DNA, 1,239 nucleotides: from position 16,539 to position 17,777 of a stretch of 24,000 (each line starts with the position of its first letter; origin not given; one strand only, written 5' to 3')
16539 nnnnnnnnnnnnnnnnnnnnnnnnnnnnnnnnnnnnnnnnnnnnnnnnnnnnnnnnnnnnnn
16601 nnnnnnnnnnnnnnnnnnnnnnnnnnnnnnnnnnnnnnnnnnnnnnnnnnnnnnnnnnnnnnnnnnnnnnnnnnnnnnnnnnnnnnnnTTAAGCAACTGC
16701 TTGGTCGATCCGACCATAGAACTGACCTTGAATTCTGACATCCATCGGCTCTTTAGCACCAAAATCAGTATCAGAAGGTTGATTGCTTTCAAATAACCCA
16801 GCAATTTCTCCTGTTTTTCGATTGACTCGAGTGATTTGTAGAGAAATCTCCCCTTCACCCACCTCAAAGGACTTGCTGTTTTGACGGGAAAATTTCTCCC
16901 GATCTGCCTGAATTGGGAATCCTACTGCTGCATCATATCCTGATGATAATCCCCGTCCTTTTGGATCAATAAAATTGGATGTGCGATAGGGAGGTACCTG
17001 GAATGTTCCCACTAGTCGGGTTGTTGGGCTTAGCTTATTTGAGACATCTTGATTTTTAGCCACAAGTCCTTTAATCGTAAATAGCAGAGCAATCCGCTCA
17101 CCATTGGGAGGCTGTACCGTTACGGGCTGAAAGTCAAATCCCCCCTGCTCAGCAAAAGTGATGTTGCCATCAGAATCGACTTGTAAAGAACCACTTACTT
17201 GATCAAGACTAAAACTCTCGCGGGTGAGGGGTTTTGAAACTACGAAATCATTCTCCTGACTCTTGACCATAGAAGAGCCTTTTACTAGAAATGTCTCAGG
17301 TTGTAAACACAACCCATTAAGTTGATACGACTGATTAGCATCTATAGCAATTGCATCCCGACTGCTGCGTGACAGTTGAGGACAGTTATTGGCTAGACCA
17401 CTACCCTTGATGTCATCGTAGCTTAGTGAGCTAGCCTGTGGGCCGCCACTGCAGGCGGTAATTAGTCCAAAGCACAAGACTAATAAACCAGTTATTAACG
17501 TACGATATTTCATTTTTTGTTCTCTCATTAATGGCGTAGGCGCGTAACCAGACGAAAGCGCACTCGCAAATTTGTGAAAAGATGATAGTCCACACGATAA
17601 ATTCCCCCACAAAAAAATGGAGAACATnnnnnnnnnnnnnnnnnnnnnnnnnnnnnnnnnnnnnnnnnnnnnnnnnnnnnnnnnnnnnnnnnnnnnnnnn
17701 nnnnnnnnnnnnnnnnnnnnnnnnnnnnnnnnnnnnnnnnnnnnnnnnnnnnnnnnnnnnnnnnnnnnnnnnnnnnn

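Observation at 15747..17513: Accessory module inside the cluster: psbV paralog plus a psbO-psbF-nblA operon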

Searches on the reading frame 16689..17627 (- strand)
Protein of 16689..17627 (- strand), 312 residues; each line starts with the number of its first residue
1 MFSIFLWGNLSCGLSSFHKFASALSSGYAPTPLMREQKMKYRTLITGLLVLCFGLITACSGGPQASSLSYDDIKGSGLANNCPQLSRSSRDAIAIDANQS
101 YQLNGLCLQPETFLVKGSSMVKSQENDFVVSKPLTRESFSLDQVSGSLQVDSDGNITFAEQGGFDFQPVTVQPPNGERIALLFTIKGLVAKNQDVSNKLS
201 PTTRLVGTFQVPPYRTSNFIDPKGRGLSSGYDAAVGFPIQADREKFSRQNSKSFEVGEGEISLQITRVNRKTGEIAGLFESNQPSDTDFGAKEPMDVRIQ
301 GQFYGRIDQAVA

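Call 3: search_protein_families(library=pfam, proteins=[window:16689-17627:-], max_evalue=0.01)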
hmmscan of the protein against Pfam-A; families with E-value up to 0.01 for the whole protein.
window:16689-17627:- (312 aa): 1 family
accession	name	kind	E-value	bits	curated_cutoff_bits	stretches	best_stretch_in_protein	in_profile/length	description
PF01716.24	MSP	-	2.6e-98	328.5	25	1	67-307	2-242/242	Manganese-stabilising protein / photosystem II polypeptide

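Call 4: search_protein_families(library=ncbifam, proteins=[window:16689-17627:-], max_evalue=0.01)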
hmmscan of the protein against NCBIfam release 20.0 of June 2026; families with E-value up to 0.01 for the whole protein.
window:16689-17627:- (312 aa): 0 families

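Call 16: find_homologous_proteins(query=window:16689-17513:-, max_evalue=1e-20)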
Query window:16689-17513:- (274 aa): 549 proteins with E <= 1e-20 among 1201 candidates; the best 120 are listed.
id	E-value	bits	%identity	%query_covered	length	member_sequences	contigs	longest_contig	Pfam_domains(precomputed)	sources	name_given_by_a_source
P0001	6.2e-173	591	97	100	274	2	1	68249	PF01716.25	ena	-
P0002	1.1e-170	584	96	100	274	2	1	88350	PF01716.25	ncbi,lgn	ncbi:MAG: photosystem II manganese-stabilizing polypeptide [Cyanobacteria bacterium P01_H01_bin.21]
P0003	1.4e-132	459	75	100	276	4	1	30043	PF01716.25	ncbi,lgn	ncbi:MAG: photosystem II manganese-stabilizing polypeptide [Cyanobacteria bacterium P01_H01_bin.26]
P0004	4.5e-131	454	74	100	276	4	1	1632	PF01716.25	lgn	-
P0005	1.3e-128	446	73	100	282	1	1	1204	PF01716.25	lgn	-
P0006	9.1e-126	437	71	100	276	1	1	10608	PF01716.25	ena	-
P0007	3.7e-125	435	71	100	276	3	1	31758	PF01716.25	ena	-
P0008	2.4e-124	432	72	100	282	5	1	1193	PF01716.25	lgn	-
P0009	5.9e-124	431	69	100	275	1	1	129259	PF01716.25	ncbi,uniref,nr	ncbi:photosystem II manganese-stabilizing polypeptide [Oscillatoria sp. CS-180]|uniref:photosystem I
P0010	1.5e-123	429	69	100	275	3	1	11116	PF01716.25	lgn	-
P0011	1.2e-121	423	75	93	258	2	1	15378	PF01716.25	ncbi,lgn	ncbi:MAG: photosystem II manganese-stabilizing polypeptide [Cyanobacteria bacterium P01_A01_bin.114]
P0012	1.7e-121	423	68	100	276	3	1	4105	PF01716.25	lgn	-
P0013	5.7e-121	421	69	100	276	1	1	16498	PF01716.25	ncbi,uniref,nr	ncbi:photosystem II manganese-stabilizing polypeptide [Leptolyngbya cf. ectocarpi LEGE 11479]|uniref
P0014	6.3e-121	421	70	100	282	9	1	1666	PF01716.25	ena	-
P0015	1.0e-120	420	69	100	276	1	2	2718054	PF01716.25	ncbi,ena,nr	ncbi:MAG: photosystem II manganese-stabilizing polypeptide [Leptolyngbya sp. SIO1E4]|nr:photosystem 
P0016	1.1e-120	420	70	100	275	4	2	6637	PF01716.25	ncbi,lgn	ncbi:MAG: photosystem II manganese-stabilizing polypeptide [Cyanobacteria bacterium J06626_18]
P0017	1.1e-120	420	70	100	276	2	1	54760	PF01716.25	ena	-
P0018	1.4e-120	420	69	100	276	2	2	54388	PF01716.25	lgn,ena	-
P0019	8.2e-118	411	68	100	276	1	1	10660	PF01716.25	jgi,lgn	-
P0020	2.0e-116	406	68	99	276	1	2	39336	PF01716.25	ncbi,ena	ncbi:MAG: photosystem II manganese-stabilizing polypeptide [Leptolyngbyaceae cyanobacterium]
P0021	1.2e-115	404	66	100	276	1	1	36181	PF01716.25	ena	-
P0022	4.8e-115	402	67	99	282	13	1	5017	PF01716.25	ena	-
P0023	1.8e-114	400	65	100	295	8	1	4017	PF01716.25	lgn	-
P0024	2.2e-114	399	67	99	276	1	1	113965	PF01716.25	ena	-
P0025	9.0e-114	397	65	100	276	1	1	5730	PF01716.25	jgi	jgi:photosystem II oxygen-evolving enhancer protein 1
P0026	9.5e-114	397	65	100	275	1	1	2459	PF01716.25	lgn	-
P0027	1.9e-112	393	64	100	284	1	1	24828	PF01716.25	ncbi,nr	ncbi:MAG: Photosystem II manganese-stabilizing polypeptide [Phormidesmis sp. RL_2_1]|nr:Photosystem 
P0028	1.2e-111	390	65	99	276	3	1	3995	PF01716.25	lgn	-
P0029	2.0e-111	390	66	100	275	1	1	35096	PF01716.25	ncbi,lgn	ncbi:MAG: photosystem II manganese-stabilizing polypeptide [Phormidesmis sp.]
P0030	5.1e-111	388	66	99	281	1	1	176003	PF01716.25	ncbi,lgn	-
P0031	1.8e-109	383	64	100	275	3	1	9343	PF01716.25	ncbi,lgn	ncbi:MAG: photosystem II manganese-stabilizing polypeptide [Cyanobacteria bacterium J06650_10]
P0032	1.8e-109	383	63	99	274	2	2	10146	PF01716.25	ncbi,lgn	ncbi:MAG: photosystem II manganese-stabilizing polypeptide [Cyanobacteria bacterium J06631_9]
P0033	3.3e-109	382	63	99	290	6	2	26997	PF01716.25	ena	-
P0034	3.6e-109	382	62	100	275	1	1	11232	PF01716.25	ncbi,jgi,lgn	ncbi:MAG: photosystem II manganese-stabilizing polypeptide [Cyanobacteria bacterium J06560_2]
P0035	2.2e-108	380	66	90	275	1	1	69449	PF01716.25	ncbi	ncbi:MAG: photosystem II manganese-stabilizing polypeptide [Cyanobacteria bacterium J06627_32]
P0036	2.4e-108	380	61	100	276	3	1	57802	PF01716.25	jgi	jgi:photosystem II oxygen-evolving enhancer protein 1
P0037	2.5e-108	380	61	100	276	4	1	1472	PF01716.25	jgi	-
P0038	3.1e-108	379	66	99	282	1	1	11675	PF01716.25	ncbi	ncbi:MAG: photosystem II manganese-stabilizing polypeptide [Phormidesmis sp.]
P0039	3.2e-108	379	62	100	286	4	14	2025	PF01716.25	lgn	-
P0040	2.5e-107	376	62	100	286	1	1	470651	PF01716.25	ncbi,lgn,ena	-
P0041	2.7e-107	376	66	99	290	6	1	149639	PF01716.25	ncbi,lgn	ncbi:MAG: photosystem II manganese-stabilizing polypeptide [Cyanobacteria bacterium J06634_5]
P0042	3.4e-107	376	62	100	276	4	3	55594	PF01716.25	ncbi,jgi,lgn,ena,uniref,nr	ncbi:photosystem II manganese-stabilizing polypeptide [Nodosilinea sp. P-1105]|uniref:photosystem II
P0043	5.0e-107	375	62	100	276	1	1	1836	PF01716.25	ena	-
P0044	5.3e-107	375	64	99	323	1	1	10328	PF01716.25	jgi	-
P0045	1.1e-106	374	63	100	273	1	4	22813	PF01716.25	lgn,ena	-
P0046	7.0e-106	372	66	94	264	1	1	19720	PF01716.25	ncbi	ncbi:MAG: photosystem II manganese-stabilizing polypeptide [Phormidesmis sp.]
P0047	9.0e-106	371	62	100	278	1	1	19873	PF01716.25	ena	-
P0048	1.1e-105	371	63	100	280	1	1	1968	PF01716.25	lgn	-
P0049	1.7e-105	370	61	100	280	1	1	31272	PF01716.25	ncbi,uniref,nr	ncbi:photosystem II manganese-stabilizing polypeptide [Nodosilinea sp. LEGE 07088]|uniref:photosyste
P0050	3.4e-105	369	64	99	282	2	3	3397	PF01716.25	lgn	-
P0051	2.6e-104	366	61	99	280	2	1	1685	PF01716.25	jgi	-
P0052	3.3e-104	366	60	99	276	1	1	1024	PF01716.25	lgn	-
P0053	4.0e-104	366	62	100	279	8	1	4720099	PF01716.25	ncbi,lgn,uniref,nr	ncbi:photosystem II manganese-stabilizing polypeptide [Synechococcus sp. PCC 7335]|uniref:photosyste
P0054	8.8e-104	365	61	100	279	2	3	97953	PF01716.25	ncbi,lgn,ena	-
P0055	3.8e-103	363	61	100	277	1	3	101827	PF01716.25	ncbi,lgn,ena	ncbi:MAG: photosystem II manganese-stabilizing polypeptide [Nodosilinea sp.]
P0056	4.4e-103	362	60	100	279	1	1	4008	PF01716.25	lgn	-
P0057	6.8e-103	362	59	100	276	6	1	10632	PF01716.25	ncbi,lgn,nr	ncbi:MAG: Photosystem II manganese-stabilizing polypeptide [Leptolyngbya sp. DLM2.Bin27]|nr:MAG: Pho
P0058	1.3e-102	361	59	100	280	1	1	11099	PF01716.25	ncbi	-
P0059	1.5e-101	357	60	100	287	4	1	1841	PF01716.25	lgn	-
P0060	1.4e-100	354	58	100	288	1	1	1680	PF01716.25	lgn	-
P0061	2.8e-100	353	58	100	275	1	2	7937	PF01716.25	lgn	-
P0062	1.1e-99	351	59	100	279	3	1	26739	PF01716.25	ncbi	ncbi:MAG: photosystem II manganese-stabilizing polypeptide [Elainellaceae cyanobacterium]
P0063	2.0e-99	350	63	92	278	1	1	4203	PF01716.25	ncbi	ncbi:MAG: photosystem II manganese-stabilizing polypeptide, partial [Cyanobacteria bacterium P01_A01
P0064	3.2e-99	350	58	99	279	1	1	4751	PF01716.25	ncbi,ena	-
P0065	6.4e-98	345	67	81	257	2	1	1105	PF01716.25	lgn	-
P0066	6.8e-96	339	57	99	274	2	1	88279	PF01716.25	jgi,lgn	-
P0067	7.7e-96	339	57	99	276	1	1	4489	PF01716.25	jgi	jgi:photosystem II oxygen-evolving enhancer protein 1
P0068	1.0e-95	338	56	99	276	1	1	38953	PF01716.25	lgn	-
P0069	2.7e-95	337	56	100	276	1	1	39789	PF01716.25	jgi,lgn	jgi:photosystem II oxygen-evolving enhancer protein 1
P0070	1.5e-94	334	56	100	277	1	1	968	PF01716.25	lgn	-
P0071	3.9e-94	333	55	100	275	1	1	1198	PF01716.25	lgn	-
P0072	5.7e-94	333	55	100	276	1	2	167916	PF01716.25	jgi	jgi:photosystem II oxygen-evolving enhancer protein 1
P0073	7.4e-94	332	55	99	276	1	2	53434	PF01716.25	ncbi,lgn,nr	ncbi:MAG: Photosystem II manganese-stabilizing polypeptide [Cyanobacteria bacterium CRU_2_1]|nr:Phot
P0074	1.0e-93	332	56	100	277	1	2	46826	PF01716.25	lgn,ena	-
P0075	1.6e-93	331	55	99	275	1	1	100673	PF01716.25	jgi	jgi:photosystem II oxygen-evolving enhancer protein 1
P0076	2.2e-93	331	56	100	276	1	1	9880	PF01716.25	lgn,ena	-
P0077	2.3e-93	331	55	99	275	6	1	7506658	PF01716.25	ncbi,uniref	ncbi:photosystem II manganese-stabilizing polypeptide [Egbenema bharatensis]|uniref:photosystem II m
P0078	2.8e-93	330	55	100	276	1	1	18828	PF01716.25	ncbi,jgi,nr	ncbi:MAG: photosystem II manganese-stabilizing polypeptide [Oculatellaceae cyanobacterium Prado106]|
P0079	3.4e-93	330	55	99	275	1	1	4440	PF01716.25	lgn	-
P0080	5.9e-93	329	55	100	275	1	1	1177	PF01716.25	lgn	-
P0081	6.0e-93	329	52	100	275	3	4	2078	PF01716.25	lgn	-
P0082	6.7e-93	329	55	100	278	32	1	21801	PF01716.25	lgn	-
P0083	8.5e-93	329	55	99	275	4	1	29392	PF01716.25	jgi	-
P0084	8.6e-93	329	55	100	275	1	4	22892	PF01716.25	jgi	jgi:photosystem II oxygen-evolving enhancer protein 1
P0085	9.2e-93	329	54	99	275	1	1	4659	PF01716.25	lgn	-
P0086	1.1e-92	328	55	99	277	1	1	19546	PF01716.25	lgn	-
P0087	1.1e-92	328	54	100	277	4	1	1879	PF01716.25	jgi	-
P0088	1.1e-92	328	54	99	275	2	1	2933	PF01716.25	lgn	-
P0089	1.9e-92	328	55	100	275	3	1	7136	PF01716.25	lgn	-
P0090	1.9e-92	328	56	99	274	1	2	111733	PF01716.25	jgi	jgi:photosystem II oxygen-evolving enhancer protein 1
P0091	2.3e-92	327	54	99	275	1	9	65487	PF01716.25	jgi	jgi:photosystem II oxygen-evolving enhancer protein 1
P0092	2.6e-92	327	54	99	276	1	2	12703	PF01716.25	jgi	jgi:photosystem II oxygen-evolving enhancer protein 1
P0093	3.2e-92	327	54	99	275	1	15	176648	PF01716.25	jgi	jgi:photosystem II oxygen-evolving enhancer protein 1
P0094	3.4e-92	327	54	99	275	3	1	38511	PF01716.25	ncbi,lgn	ncbi:MAG: photosystem II manganese-stabilizing polypeptide [Elainellaceae cyanobacterium]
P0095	4.8e-92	326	53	100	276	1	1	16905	PF01716.25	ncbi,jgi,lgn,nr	ncbi:MAG: photosystem II manganese-stabilizing polypeptide [Elainella sp. Prado103]|jgi:photosystem 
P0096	5.0e-92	326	55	99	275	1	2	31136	PF01716.25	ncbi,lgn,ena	-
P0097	5.2e-92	326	53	100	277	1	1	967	PF01716.25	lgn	-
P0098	7.9e-92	326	54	100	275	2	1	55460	PF01716.25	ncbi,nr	ncbi:MAG: Photosystem II manganese-stabilizing polypeptide [Leptolyngbyaceae cyanobacterium CSU_1_3]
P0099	9.2e-92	325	54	99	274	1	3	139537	PF01716.25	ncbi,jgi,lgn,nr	ncbi:MAG: photosystem II manganese-stabilizing polypeptide [Synechococcales cyanobacterium C42_A2020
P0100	9.8e-92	325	53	99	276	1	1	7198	PF01716.25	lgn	-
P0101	1.1e-91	325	54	100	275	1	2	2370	PF01716.25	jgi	jgi:photosystem II oxygen-evolving enhancer protein 1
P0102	1.3e-91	325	53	99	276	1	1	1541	PF01716.25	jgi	jgi:photosystem II oxygen-evolving enhancer protein 1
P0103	1.7e-91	324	56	100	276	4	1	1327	PF01716.25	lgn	-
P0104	1.7e-91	324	53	100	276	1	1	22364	PF01716.25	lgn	-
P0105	2.4e-91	324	56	99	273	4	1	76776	PF01716.25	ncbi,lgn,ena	-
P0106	3.0e-91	324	53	100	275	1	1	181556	PF01716.25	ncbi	ncbi:photosystem II manganese-stabilizing polypeptide [Phormidesmis priestleyi]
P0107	5.2e-91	323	54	100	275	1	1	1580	PF01716.25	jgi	jgi:photosystem II oxygen-evolving enhancer protein 1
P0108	5.6e-91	323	54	98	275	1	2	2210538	PF01716.25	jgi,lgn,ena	jgi:photosystem II oxygen-evolving enhancer protein 1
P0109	5.7e-91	323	55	99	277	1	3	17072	PF01716.25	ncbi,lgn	ncbi:MAG: photosystem II manganese-stabilizing polypeptide [Cyanobacteria bacterium P01_H01_bin.119]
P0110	6.1e-91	323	54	99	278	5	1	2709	PF01716.25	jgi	jgi:photosystem II oxygen-evolving enhancer protein 1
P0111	6.6e-91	322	53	99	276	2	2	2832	PF01716.25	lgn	-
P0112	7.1e-91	322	53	99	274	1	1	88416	PF01716.25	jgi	jgi:photosystem II oxygen-evolving enhancer protein 1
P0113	8.0e-91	322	54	99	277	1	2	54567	PF01716.25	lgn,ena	-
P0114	8.0e-91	322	53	99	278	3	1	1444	PF01716.25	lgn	-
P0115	9.7e-91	322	55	99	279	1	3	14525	PF01716.25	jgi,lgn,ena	jgi:photosystem II oxygen-evolving enhancer protein 1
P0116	1.0e-90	322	54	99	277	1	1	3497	PF01716.25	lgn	-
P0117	1.5e-90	321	54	99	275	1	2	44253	PF01716.25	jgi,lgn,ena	jgi:photosystem II oxygen-evolving enhancer protein 1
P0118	1.7e-90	321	54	99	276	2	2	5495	PF01716.25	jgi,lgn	jgi:photosystem II oxygen-evolving enhancer protein 1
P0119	1.9e-90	321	54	100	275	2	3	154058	PF01716.25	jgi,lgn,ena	jgi:photosystem II oxygen-evolving enhancer protein 1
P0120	2.3e-90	321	55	99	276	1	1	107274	PF01716.25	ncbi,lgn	-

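Call 17: find_encoding_contigs(protein=P0002, flank=10000, max_places=3)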
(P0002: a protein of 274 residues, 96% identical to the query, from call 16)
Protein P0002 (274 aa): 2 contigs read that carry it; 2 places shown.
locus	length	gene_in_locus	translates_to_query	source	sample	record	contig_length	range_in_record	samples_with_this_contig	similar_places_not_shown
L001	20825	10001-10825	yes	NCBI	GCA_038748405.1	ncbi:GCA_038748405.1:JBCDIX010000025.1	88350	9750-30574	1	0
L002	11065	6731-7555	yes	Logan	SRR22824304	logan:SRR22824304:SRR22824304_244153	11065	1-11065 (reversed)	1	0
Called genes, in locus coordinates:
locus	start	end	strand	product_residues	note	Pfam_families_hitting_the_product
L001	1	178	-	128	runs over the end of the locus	PF06868:DUF1257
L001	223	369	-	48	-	-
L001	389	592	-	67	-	PF00737:PsbH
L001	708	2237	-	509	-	PF00421:PSII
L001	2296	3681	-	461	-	PF00421:PSII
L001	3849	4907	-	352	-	PF00124:Photo_RC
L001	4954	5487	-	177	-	PF00502:Phycobilisome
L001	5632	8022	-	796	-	PF00502:Phycobilisome, PF00427:PBS_linker_poly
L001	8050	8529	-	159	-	PF00502:Phycobilisome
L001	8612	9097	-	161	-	PF00502:Phycobilisome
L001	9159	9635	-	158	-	PF00502:Phycobilisome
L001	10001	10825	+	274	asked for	PF01716:MSP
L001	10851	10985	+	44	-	PF00283:Cytochrom_B559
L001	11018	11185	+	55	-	PF04485:NblA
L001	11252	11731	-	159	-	PF14495:Cytochrom_C550, PF00034:Cytochrom_C (weak)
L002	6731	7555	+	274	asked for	PF01716:MSP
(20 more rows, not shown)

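Call 18: find_encoding_contigs(protein=P0053, flank=10000, max_places=3)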
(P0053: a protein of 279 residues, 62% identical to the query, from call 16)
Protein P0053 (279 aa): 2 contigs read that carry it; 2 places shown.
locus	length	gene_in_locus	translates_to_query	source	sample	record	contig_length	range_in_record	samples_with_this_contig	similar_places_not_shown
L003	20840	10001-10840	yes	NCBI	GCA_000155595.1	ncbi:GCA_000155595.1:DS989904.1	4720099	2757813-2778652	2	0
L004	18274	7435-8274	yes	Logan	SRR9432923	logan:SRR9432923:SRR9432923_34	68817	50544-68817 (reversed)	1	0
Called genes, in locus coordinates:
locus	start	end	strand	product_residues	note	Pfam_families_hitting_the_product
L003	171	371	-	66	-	PF00737:PsbH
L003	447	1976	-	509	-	PF00421:PSII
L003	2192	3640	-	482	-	PF00421:PSII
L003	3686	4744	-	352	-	PF00124:Photo_RC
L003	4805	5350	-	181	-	PF00502:Phycobilisome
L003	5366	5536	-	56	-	-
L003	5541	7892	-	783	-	PF00502:Phycobilisome, PF00427:PBS_linker_poly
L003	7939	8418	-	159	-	PF00502:Phycobilisome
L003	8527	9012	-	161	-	PF00502:Phycobilisome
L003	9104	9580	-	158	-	PF00502:Phycobilisome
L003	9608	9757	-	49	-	-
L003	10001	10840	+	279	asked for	PF01716:MSP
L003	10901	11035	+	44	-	PF00283:Cytochrom_B559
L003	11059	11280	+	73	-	PF04485:NblA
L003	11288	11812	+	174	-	PF14495:Cytochrom_C550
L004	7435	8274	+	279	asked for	PF01716:MSP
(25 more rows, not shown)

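Call 20: find_encoding_contigs(protein=P0009, flank=8000, max_places=2)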
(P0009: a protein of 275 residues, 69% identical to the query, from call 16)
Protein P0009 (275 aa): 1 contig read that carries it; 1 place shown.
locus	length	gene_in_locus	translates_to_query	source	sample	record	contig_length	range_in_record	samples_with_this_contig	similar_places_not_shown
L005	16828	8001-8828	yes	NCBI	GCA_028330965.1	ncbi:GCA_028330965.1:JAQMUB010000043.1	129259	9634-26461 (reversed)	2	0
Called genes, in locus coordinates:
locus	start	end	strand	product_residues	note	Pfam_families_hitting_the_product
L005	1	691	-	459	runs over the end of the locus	PF00421:PSII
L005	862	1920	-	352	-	PF00124:Photo_RC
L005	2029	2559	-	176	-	PF00502:Phycobilisome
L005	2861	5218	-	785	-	PF00502:Phycobilisome, PF00427:PBS_linker_poly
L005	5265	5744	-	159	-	PF00502:Phycobilisome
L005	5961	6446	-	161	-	PF00502:Phycobilisome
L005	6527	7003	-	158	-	PF00502:Phycobilisome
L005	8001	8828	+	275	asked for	PF01716:MSP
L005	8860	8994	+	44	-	PF00283:Cytochrom_B559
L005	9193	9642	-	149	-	PF14495:Cytochrom_C550, PF00034:Cytochrom_C (faint), PF13442:Cytochrome_CBB3 (faint)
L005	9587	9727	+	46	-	-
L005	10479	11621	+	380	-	PF00124:Photo_RC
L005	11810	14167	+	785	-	PF00223:PsaA_PsaB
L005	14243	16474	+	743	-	PF00223:PsaA_PsaB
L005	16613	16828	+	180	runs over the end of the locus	PF02605:PsaL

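Call 21: find_encoding_contigs(protein=P0015, flank=8000, max_places=2)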
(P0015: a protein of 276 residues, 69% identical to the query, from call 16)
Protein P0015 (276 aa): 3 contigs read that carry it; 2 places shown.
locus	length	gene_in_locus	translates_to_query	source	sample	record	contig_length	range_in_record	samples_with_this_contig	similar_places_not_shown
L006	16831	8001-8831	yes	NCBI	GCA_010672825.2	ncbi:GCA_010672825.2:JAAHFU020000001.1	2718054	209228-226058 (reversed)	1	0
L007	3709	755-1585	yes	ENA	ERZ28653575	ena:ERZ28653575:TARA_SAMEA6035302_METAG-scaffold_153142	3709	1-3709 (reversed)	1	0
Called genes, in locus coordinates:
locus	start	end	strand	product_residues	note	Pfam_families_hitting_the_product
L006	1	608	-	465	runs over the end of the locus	PF00421:PSII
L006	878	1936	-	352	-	PF00124:Photo_RC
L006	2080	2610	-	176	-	PF00502:Phycobilisome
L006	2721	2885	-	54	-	-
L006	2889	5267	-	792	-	PF00502:Phycobilisome, PF00427:PBS_linker_poly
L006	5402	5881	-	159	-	PF00502:Phycobilisome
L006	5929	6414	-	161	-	PF00502:Phycobilisome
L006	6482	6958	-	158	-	PF00502:Phycobilisome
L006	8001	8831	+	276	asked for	PF01716:MSP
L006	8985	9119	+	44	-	PF00283:Cytochrom_B559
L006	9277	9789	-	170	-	PF14495:Cytochrom_C550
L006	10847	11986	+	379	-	PF00124:Photo_RC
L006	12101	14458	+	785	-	PF00223:PsaA_PsaB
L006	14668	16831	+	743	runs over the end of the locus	PF00223:PsaA_PsaB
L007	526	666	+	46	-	-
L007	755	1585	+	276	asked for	PF01716:MSP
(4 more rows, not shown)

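Call 22: find_encoding_contigs(protein=P0042, flank=8000, max_places=2)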
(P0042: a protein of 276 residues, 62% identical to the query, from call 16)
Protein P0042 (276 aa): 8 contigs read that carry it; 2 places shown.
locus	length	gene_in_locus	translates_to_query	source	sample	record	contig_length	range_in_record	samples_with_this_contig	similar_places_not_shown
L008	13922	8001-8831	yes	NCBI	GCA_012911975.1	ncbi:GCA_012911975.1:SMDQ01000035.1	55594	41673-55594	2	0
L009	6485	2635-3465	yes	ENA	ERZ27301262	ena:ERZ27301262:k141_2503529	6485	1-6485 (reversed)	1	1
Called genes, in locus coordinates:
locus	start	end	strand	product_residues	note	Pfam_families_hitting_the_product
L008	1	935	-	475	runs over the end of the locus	PF00421:PSII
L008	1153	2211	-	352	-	PF00124:Photo_RC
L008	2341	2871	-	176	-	PF00502:Phycobilisome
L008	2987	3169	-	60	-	-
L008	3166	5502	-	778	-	PF00502:Phycobilisome, PF00427:PBS_linker_poly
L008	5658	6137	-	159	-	PF00502:Phycobilisome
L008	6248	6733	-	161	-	PF00502:Phycobilisome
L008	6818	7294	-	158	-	PF00502:Phycobilisome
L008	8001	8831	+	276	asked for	PF01716:MSP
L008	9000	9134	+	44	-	PF00283:Cytochrom_B559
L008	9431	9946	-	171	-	PF14495:Cytochrom_C550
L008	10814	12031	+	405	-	PF00124:Photo_RC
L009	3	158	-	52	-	?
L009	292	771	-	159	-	PF00502:Phycobilisome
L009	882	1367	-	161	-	PF00502:Phycobilisome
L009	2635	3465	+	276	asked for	PF01716:MSP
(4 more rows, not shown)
